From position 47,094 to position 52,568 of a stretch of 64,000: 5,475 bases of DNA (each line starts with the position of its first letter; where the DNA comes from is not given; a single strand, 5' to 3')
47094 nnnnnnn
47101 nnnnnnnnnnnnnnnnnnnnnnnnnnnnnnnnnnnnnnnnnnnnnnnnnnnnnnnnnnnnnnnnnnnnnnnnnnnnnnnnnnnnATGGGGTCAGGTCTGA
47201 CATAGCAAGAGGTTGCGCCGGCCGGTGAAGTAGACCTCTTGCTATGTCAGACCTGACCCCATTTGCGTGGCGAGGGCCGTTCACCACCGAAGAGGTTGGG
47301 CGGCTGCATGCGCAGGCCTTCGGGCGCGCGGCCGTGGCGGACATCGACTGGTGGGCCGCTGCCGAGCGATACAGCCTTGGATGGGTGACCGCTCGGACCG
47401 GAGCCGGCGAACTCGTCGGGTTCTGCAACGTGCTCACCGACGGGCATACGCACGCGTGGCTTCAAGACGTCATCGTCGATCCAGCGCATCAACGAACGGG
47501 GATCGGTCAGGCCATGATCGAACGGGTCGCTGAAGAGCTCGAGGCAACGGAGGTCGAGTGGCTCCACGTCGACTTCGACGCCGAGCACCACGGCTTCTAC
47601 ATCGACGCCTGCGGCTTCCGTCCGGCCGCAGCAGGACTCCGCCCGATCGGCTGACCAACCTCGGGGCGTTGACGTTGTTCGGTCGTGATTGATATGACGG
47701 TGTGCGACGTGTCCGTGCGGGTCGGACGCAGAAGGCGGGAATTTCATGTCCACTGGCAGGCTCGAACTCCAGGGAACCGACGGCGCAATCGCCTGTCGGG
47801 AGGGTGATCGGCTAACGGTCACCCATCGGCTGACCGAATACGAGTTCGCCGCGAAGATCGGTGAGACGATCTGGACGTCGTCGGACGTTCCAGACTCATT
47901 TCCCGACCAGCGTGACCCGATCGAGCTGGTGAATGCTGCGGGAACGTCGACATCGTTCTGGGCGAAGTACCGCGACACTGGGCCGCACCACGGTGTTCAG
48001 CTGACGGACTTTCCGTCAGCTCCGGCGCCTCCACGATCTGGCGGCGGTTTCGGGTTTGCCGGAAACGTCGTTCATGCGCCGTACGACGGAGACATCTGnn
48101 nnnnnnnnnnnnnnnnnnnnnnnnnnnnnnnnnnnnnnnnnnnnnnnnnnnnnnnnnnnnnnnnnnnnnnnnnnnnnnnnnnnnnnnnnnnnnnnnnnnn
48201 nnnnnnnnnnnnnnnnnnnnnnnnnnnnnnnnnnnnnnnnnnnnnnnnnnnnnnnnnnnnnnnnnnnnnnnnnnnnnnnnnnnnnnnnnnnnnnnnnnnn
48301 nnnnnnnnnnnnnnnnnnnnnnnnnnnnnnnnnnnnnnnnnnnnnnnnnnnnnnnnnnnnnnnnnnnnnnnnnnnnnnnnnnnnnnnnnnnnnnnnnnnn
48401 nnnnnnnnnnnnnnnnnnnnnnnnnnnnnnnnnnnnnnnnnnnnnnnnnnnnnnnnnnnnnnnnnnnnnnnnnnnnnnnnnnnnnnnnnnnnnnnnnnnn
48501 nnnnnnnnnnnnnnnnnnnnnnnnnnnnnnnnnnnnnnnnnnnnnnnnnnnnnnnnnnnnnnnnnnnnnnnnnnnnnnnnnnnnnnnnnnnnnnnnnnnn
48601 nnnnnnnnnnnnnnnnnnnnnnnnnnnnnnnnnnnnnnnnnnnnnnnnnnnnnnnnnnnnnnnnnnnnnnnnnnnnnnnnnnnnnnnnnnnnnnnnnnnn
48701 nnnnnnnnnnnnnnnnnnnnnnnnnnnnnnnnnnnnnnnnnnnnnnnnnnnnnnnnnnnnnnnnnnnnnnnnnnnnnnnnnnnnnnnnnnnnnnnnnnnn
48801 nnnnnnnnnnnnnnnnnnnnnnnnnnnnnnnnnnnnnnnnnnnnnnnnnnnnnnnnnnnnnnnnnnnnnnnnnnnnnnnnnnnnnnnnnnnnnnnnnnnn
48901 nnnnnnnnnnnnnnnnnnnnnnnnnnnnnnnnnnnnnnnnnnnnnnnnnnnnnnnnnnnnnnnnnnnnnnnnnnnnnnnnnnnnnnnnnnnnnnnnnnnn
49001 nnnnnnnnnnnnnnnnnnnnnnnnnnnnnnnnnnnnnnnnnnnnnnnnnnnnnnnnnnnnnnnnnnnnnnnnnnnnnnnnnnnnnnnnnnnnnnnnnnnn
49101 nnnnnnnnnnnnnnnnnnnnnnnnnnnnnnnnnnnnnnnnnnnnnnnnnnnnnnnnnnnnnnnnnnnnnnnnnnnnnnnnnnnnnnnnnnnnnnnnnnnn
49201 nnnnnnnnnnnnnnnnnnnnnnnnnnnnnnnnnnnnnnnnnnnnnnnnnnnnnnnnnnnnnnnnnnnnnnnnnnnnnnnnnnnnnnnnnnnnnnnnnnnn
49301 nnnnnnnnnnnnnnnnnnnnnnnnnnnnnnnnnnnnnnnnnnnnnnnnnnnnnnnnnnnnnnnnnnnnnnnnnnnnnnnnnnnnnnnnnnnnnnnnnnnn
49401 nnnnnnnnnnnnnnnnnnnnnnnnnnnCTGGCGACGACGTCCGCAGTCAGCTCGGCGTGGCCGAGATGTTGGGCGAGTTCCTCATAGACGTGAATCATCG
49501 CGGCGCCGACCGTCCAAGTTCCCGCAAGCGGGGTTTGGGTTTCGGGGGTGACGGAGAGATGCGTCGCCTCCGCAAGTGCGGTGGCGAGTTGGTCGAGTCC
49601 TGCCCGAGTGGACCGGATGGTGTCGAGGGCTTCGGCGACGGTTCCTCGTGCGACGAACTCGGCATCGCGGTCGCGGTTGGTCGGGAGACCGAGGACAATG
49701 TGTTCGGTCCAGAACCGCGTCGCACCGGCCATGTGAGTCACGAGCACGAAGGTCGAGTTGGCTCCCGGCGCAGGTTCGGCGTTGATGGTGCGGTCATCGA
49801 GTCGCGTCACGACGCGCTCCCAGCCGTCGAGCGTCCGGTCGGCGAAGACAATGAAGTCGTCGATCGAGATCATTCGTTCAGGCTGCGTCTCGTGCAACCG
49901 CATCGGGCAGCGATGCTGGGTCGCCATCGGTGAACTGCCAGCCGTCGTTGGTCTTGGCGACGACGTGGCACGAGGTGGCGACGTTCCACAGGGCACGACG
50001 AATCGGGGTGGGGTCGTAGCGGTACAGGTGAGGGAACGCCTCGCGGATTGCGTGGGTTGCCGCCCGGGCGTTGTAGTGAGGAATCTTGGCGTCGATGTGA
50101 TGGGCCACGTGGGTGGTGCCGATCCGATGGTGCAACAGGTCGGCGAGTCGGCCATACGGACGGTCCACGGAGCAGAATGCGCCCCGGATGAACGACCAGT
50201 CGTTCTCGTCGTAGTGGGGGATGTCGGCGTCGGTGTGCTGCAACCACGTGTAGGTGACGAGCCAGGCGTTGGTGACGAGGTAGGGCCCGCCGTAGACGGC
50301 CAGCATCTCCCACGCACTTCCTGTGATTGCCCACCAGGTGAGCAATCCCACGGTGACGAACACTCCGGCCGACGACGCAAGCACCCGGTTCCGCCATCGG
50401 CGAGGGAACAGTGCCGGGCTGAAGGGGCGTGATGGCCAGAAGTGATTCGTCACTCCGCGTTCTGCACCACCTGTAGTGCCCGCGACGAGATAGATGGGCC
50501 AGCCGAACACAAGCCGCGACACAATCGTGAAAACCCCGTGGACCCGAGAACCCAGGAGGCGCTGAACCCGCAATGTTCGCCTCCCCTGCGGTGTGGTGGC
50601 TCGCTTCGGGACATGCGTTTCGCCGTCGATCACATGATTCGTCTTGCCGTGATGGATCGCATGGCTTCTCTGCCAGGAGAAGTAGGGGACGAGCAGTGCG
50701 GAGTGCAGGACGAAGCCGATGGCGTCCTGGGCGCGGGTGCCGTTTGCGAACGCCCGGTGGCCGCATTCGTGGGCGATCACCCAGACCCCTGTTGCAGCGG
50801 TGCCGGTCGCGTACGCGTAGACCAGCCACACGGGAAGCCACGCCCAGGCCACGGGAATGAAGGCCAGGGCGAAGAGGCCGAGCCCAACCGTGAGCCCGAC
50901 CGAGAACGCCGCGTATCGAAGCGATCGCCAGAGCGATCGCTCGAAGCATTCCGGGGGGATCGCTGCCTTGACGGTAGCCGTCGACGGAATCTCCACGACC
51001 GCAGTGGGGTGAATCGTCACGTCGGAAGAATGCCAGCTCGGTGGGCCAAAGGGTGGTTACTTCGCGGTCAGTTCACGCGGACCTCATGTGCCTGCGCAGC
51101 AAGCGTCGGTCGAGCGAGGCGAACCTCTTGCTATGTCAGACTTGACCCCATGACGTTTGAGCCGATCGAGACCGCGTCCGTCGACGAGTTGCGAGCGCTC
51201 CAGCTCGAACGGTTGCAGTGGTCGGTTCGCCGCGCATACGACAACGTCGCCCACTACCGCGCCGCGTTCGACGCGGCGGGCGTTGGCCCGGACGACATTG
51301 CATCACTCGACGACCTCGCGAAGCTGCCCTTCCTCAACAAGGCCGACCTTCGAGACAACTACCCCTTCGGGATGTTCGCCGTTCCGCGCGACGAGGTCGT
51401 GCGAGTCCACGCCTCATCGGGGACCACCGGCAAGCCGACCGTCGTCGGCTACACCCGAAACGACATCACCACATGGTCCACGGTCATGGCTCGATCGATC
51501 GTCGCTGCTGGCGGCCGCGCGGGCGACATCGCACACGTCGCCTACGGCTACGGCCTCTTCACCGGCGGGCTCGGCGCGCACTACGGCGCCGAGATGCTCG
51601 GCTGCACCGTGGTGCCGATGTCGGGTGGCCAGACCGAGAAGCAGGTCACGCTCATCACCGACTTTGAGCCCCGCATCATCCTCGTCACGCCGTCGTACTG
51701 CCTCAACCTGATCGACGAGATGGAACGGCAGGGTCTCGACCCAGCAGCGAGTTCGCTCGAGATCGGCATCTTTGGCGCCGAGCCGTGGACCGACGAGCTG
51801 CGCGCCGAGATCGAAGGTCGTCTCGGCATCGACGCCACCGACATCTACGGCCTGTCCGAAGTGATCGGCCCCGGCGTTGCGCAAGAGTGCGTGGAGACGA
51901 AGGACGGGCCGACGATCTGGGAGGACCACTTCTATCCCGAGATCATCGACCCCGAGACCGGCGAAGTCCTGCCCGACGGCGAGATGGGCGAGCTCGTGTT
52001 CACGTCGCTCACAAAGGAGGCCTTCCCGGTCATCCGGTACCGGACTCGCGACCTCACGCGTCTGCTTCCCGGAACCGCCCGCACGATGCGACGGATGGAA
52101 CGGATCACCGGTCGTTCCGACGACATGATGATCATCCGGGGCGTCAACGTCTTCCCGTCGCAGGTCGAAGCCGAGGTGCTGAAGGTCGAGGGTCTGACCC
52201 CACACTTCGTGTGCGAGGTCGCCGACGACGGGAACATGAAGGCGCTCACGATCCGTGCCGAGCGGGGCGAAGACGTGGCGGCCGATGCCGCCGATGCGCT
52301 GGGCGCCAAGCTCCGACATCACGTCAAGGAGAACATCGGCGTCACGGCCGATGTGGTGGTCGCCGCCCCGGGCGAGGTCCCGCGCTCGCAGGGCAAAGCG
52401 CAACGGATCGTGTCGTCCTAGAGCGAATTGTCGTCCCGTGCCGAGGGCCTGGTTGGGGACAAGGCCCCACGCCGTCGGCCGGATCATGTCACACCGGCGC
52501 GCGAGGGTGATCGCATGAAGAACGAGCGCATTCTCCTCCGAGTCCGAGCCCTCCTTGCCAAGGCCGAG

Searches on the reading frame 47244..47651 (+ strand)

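Call 56: search_protein_families(library=pfam, proteins=[window:47244-47651:+])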
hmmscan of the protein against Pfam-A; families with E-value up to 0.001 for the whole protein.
window:47244-47651:+ (136 aa): 4 families
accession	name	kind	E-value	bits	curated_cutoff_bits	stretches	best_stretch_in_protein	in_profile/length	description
PF00583.31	Acetyltransf_1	-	7.7e-13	49.2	20.7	1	25-125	15-116/116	Acetyltransferase (GNAT) family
PF13508.13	Acetyltransf_7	-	1.4e-11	45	27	1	47-126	6-83/84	Acetyltransferase (GNAT) domain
PF13673.13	Acetyltransf_10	-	2e-06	28.3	23.6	1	54-126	39-108/128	Acetyltransferase (GNAT) domain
PF13480.13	Acetyltransf_6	-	0.00046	20.8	22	1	42-108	69-133/143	Acetyltransferase (GNAT) domain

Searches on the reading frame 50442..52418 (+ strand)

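Call 55: search_protein_families(library=pfam, proteins=[window:50442-52418:+])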
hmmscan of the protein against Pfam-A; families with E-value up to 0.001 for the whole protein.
window:50442-52418:+ (659 aa): 2 families
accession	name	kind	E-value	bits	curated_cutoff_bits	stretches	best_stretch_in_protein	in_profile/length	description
PF14535.12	AMP-binding_C_2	-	5.3e-21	75.1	25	1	567-657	1-93/96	AMP-binding enzyme C-terminal domain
PF00501.34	AMP-binding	-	1.3e-17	64.1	29.9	1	315-520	160-374/384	AMP-binding enzyme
